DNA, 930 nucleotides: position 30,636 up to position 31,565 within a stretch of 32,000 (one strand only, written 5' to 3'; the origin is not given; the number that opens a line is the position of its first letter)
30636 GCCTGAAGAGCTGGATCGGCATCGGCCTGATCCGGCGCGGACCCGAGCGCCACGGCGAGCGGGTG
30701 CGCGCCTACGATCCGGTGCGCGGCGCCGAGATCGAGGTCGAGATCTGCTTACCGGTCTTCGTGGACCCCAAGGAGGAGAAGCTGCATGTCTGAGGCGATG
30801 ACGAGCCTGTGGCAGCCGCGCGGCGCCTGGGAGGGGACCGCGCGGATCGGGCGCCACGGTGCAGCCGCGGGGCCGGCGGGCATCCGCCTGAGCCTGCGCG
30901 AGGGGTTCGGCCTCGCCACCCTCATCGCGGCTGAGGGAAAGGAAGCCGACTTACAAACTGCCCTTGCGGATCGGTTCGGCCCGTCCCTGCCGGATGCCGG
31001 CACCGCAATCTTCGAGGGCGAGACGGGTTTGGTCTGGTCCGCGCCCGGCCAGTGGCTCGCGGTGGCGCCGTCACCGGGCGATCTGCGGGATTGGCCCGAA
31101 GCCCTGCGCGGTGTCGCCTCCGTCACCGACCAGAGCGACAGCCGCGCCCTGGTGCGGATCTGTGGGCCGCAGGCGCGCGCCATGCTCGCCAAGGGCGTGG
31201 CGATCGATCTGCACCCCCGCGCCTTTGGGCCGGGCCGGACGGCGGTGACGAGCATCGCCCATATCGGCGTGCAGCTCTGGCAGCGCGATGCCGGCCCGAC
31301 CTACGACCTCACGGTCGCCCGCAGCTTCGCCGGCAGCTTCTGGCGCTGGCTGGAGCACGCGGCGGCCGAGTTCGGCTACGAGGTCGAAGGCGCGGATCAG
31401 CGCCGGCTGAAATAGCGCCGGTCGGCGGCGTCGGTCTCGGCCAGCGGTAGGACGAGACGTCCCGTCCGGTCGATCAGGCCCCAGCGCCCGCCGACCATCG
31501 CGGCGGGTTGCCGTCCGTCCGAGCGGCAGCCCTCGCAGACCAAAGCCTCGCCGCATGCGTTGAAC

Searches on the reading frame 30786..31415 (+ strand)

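Call 12: search_protein_families(library=pfam, proteins=[window:30786-31415:+], max_evalue=0.001)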
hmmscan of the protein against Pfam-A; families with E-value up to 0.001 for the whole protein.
window:30786-31415:+ (209 aa): 2 families
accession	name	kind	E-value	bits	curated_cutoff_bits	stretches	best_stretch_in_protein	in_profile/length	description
PF04268.17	SoxG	-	2.5e-15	57.3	21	1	57-195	10-152/152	Sarcosine oxidase, gamma subunit family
PF01571.26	GCV_T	-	0.00034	20.4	25.6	1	108-198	128-217/255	Aminomethyltransferase folate-binding domain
